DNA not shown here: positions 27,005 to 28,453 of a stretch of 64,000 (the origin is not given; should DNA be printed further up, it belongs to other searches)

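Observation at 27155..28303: Homolog of plant reversibly-glycosylated-polypeptide / UDP-arabinopyranose mutase (GT75) in a bacterial glycan operon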

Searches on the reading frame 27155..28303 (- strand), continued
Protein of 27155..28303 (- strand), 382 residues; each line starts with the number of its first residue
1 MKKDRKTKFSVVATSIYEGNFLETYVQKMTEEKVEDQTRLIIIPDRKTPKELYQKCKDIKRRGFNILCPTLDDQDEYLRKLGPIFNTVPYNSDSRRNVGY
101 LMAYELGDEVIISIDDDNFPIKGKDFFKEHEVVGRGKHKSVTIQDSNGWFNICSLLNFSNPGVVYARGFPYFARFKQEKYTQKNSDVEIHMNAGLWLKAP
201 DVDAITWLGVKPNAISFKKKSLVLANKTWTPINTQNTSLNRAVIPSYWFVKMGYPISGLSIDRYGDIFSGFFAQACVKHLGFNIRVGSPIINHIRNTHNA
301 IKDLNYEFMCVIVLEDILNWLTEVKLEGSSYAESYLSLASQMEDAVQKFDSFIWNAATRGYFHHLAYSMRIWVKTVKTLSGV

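Call 26: find_related_loci(query=A1, collection=genome_contigs, flank=10000)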
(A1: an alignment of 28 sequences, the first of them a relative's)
Query A1 (382 aa) in genome_contigs; peptide patterns used: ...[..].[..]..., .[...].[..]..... (x = any residue, [..] = any of these).
244 stretches matched a pattern; 241 encode a relative of the query (tblastn E <= 1e-3); the best 80 are kept; 80 distinct loci.
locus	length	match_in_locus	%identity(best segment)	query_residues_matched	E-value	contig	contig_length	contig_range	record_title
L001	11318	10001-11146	85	1-382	0e+0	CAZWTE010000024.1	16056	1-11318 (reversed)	MAG TPA_asm: uncultured Gammaproteobacteria bacterium isolate binchicken_co144_909 genome assembly, contig: NODE_7501_le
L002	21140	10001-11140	67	2-381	0e+0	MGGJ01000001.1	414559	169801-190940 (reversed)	MAG: Candidatus Woesebacteria bacterium RIFCSPHIGHO2_01_FULL_39_32 rifcsphigho2_01_scaffold_107, whole genome shotgun se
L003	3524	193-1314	51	8-381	4e-139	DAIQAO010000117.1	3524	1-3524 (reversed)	MAG TPA_asm: Dissulfurispiraceae bacterium isolate CTOTU21541 NODE_8277_length_3524_cov_244.366100, whole genome shotgun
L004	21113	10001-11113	51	8-379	2e-134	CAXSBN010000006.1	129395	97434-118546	MAG: uncultured Phycisphaerae bacterium isolate private_X4_metawrap_bin.12 genome assembly, contig: private_X4_metawrap_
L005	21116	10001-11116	51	8-381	7e-134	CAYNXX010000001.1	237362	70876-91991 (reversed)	MAG TPA_asm: uncultured Candidatus Saccharibacteria bacterium isolate SRP093762_co1_181 genome assembly, contig: NODE_15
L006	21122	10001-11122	51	8-381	9e-134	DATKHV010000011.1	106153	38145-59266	MAG TPA_asm: Candidatus Cybelea sp. isolate SMAG_U14587 k141_850882, whole genome shotgun sequence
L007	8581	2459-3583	50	7-381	2e-133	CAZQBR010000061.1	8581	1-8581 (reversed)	MAG TPA_asm: uncultured Dehalococcoidales bacterium isolate SRP068000_co3_165 genome assembly, contig: NODE_12464_length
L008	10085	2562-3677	50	10-381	3e-132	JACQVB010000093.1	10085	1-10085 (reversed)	MAG: Gemmatimonadetes bacterium isolate NC_groundwater_1452_Ag_S-0.65um_65_21 S_p65_S5_coassembly_k141_1570522, whole ge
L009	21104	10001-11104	51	7-376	1e-131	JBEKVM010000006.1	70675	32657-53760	MAG: Verrucomicrobiota bacterium isolate SPRUCE 604 SPRUCE_604_6, whole genome shotgun sequence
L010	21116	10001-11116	48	10-381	7e-131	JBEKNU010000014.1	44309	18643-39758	MAG: Terriglobia bacterium isolate SPRUCE 424 SPRUCE_424_14, whole genome shotgun sequence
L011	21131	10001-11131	48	6-382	4e-130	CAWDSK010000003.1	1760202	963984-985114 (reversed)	MAG: uncultured Acidobacteriota bacterium isolate MFD03726.bin.1.125 genome assembly, contig: contig_11024, whole genome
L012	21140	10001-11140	48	2-381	8e-130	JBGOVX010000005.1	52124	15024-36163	MAG: Terriglobia bacterium isolate OBJ_0618_7090110_105 k141_3690689_length_52124_cov_23.2737, whole genome shotgun sequ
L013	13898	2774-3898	48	8-382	1e-129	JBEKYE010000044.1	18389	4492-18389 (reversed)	MAG: Bryobacteraceae bacterium isolate SPRUCE 668 SPRUCE_668_44, whole genome shotgun sequence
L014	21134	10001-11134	46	3-380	2e-129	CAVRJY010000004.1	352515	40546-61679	MAG: Nitrospirota bacterium isolate MFD01299.bin.1.245 genome assembly, contig: contig_34354, whole genome shotgun seque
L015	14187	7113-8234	50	8-380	5e-129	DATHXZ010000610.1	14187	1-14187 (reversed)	MAG TPA_asm: Chthoniobacterales bacterium isolate SMAG_U16198 k141_200017, whole genome shotgun sequence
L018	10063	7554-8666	47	8-380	5e-128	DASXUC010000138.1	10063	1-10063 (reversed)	MAG TPA_asm: bacterium isolate SMAG_U4708 k141_83971, whole genome shotgun sequence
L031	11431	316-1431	47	8-379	8e-125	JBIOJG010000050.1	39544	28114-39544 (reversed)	MAG: Candidatus Binatia bacterium isolate GcC5-6 k141_2476961_length_39544_cov_107.9403, whole genome shotgun sequence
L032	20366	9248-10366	47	8-380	7e-125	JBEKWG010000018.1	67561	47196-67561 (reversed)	MAG: Opitutaceae bacterium isolate SPRUCE 622 SPRUCE_622_18, whole genome shotgun sequence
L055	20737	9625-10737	45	10-381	1e-110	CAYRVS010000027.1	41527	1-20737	MAG TPA_asm: uncultured Planctomycetaceae bacterium isolate binchicken_co311_245 genome assembly, contig: NODE_1586_leng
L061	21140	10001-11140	43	8-381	1e-107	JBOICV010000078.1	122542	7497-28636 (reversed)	MAG: Nevskiales bacterium isolate H1-B1_maxbin2.bin.215 k127_1547282, whole genome shotgun sequence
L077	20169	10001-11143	42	1-380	2e-104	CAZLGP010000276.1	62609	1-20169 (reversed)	MAG TPA_asm: uncultured Thermoanaerobaculia bacterium isolate binchicken_co31_43 genome assembly, contig: k141_2256998,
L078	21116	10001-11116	40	5-381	4e-104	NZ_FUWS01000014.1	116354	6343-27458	Marinactinospora thermotolerans DSM 45154, whole genome shotgun sequence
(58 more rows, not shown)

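Call 29: search_protein_families(library=pfam, proteins=[L004:11157-12128:+, L009:8940-9929:+, L006:11139-11885:+, L055:8077-9576:+, L005:11119-12072:+, L032:7954-9243:+, L055:6729-8150:+, L055:13934-15118:+, L009:15720-16973:+, L055:11082-12968:+], max_evalue=0.0001)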
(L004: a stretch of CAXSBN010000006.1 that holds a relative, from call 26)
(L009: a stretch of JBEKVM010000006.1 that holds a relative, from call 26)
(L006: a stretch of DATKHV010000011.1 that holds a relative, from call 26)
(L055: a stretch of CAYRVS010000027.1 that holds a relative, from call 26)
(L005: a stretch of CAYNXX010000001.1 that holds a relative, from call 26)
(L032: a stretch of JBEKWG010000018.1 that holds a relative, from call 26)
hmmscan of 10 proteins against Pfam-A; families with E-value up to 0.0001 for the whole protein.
L004:11157-12128:+ (323 aa): 2 families
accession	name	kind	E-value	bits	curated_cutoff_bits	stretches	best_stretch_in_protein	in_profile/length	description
PF00535.33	Glycos_transf_2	-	4e-21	76.1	23.3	1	7-164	1-167/168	Glycosyl transferase family 2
PF13641.12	Glyco_tranf_2_3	-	3.3e-12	47.4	27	1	4-183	1-196/230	Glycosyltransferase like family 2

L009:8940-9929:+ (329 aa): 1 family
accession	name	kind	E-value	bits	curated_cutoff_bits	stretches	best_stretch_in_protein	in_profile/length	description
PF00535.33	Glycos_transf_2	-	1.8e-18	67.5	23.3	1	97-260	2-164/168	Glycosyl transferase family 2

L006:11139-11885:+ (248 aa): 1 family
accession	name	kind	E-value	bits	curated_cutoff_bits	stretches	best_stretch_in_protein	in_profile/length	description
PF00535.33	Glycos_transf_2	-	1.1e-13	52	23.3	1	10-175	1-165/168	Glycosyl transferase family 2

L055:8077-9576:+ (499 aa): 0 families

L005:11119-12072:+ (317 aa): 0 families

L032:7954-9243:+ (429 aa): 3 families
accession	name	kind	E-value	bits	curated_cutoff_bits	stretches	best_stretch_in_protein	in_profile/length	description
PF00005.33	ABC_tran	-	8.3e-23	81.9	25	1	59-190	1-135/137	ABC transporter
PF14524.12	Wzt_C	-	4.1e-12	46.7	30.4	1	283-395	13-130/143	Wzt C-terminal domain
PF13304.12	AAA_21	-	4.2e-05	24.2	27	0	73-92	3-22/304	AAA domain, putative AbiEii toxin, Type IV TA system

L055:6729-8150:+ (473 aa): 1 family
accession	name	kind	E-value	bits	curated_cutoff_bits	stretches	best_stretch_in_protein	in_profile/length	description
PF03062.24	MBOAT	-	5e-22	79.1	27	1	148-379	79-330/337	MBOAT, membrane-bound O-acyltransferase family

L055:13934-15118:+ (394 aa): 3 families
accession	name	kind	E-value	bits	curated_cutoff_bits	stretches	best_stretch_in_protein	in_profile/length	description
PF02709.20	Glyco_transf_7C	-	2.7e-11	43.4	23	1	267-307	15-55/78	N-terminal domain of galactosyltransferase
PF00535.33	Glycos_transf_2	-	2.2e-08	34.7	23.3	1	138-268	12-146/168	Glycosyl transferase family 2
PF10111.15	Glyco_tranf_2_2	-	6.2e-08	32.9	27.3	1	187-308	66-200/276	Glycosyltransferase like family 2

L009:15720-16973:+ (417 aa): 3 families
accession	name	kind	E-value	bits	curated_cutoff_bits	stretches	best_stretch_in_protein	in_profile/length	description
PF03721.20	UDPG_MGDP_dh_N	-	4.4e-33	114.9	27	1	6-192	2-187/187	UDP-glucose/GDP-mannose dehydrogenase family, NAD binding domain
PF00984.24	UDPG_MGDP_dh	-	3e-26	91.8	25.4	1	210-302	2-93/94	UDP-glucose/GDP-mannose dehydrogenase family, central domain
PF03720.21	UDPG_MGDP_dh_C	-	2.6e-10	41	30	1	323-406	1-83/103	UDP-glucose/GDP-mannose dehydrogenase family, UDP binding domain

L055:11082-12968:+ (628 aa): 3 families
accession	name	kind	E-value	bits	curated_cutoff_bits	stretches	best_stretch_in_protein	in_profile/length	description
PF00733.27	Asn_synthase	-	3.5e-77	260.9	21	1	239-559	2-307/354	Asparagine synthase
PF13537.11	GATase_7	-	3.5e-45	153.4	25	1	45-165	1-123/123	Glutamine amidotransferase domain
PF13522.11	GATase_6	-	5.1e-45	153.1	27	1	28-159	1-130/130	Glutamine amidotransferase domain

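Call 31: search_solved_structures(query=L004:11157-12128:+, max_evalue=0.001)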
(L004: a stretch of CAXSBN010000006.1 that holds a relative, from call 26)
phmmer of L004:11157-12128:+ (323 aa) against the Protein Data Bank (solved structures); distinct sequences matched with E-value up to 0.001: 16.
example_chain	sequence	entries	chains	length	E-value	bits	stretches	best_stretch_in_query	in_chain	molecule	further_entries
2z87_A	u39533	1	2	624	6.9e-19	71.6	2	3-182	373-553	Chondroitin synthase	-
2z86_A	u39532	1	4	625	6.9e-19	71.6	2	3-182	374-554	Chondroitin synthase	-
9omj_A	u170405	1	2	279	4.1e-11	46.1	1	6-100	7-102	Glycosyltransferase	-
9omh_A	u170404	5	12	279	4.4e-11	46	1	6-100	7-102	Glycosyltransferase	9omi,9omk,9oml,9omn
9omm_A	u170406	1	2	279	4.4e-11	46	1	6-100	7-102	Glycosyltransferase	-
6p61_A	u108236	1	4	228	3.2e-09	39.9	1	3-129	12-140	Glycosyltransferase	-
6yv7_B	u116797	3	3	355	3.7e-09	39.7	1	4-168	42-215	Glycosyl transferase, family 2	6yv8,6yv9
6yv7_A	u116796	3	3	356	3.8e-09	39.7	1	4-168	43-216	Glycosyl transferase, family 2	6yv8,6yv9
5hea_A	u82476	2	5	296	2.6e-07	33.6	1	6-108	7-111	Putative glycosyltransferase (GalT1)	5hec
3bcv_A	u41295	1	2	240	3.1e-07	33.4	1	3-93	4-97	Putative glycosyltransferase protein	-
6h1j_A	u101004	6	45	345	9e-07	31.8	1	2-101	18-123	Probable ss-1,3-N-acetylglucosaminyltransferase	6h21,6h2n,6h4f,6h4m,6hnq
8vh7_A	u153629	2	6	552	2.1e-06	30.6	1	4-156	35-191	Heparosan synthase B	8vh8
8viw_A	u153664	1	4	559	2.2e-06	30.6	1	4-156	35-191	Heparosan synthase B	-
5tze_C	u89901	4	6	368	5.5e-06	29.2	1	6-102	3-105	Glycosyl transferase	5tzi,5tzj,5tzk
5tz8_A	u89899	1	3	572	9.3e-06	28.5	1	6-102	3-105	Glycosyl transferase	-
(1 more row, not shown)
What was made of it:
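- The GT2 next to GT75 in other phyla resembles the GDP-fucose-dependent WrtF (call 31).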

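Call 37: search_solved_structures(query=A1, max_evalue=0.01, show_alignments=5)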
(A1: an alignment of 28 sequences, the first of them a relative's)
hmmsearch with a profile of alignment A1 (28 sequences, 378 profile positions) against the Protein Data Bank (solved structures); distinct sequences matched with E-value up to 0.01: 5.
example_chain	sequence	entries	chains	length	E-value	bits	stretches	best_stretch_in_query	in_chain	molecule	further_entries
7yua_A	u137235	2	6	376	3.5e-132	443.9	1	4-377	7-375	Transglycosylse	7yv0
7xpr_A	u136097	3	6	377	3.5e-132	443.8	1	4-377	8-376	Transglycosylse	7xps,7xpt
7xpu_A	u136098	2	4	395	5.1e-132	443.3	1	4-377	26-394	Transglycosylse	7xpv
8hl8_A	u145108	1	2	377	1.8e-131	441.5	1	4-377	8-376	Transglycosylse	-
8cid_A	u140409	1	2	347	5.3e-11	45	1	84-340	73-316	UDP-arabinopyranose mutase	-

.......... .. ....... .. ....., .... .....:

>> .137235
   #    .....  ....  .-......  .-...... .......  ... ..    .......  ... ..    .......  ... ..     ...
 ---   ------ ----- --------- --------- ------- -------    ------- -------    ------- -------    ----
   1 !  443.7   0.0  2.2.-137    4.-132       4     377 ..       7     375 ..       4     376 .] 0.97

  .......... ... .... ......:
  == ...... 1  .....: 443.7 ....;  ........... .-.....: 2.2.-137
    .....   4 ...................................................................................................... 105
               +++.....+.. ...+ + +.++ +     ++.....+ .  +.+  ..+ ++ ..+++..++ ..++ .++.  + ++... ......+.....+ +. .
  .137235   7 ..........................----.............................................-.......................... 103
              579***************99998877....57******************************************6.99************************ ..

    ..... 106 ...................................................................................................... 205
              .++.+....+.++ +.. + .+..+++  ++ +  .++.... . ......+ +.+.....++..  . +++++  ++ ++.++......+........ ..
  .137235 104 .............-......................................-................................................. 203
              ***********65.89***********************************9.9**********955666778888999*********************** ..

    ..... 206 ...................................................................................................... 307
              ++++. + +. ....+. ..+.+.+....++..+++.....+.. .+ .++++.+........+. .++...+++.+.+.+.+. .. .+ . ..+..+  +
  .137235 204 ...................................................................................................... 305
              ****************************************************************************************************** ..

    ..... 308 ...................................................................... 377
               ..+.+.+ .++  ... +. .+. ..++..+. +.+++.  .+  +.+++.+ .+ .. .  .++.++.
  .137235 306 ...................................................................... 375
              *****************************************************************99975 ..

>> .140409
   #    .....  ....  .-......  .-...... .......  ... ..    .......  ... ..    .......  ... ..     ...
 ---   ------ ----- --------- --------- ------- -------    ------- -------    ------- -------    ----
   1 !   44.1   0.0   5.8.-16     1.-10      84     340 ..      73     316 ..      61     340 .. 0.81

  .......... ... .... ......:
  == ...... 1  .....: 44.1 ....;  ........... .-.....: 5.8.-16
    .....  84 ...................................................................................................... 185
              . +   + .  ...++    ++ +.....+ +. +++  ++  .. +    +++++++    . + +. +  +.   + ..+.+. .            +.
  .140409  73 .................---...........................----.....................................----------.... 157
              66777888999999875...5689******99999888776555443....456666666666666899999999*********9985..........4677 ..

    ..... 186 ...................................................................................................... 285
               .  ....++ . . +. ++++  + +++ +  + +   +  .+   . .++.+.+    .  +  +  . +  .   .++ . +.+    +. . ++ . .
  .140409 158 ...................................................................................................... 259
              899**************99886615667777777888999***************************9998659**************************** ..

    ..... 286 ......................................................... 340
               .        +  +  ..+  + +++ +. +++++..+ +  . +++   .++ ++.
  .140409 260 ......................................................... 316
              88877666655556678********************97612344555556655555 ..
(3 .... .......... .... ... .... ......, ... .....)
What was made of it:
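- On MtdL/Hyg20-type GDP-L-hexose mutases (bacterial GT75): The family profile scores 3.5e-132 (call 37).
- On Plant-type UDP-L-arabinopyranose mutase (UAM): With the family profile, 5.3e-11 against 3.5e-132 (call 37).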
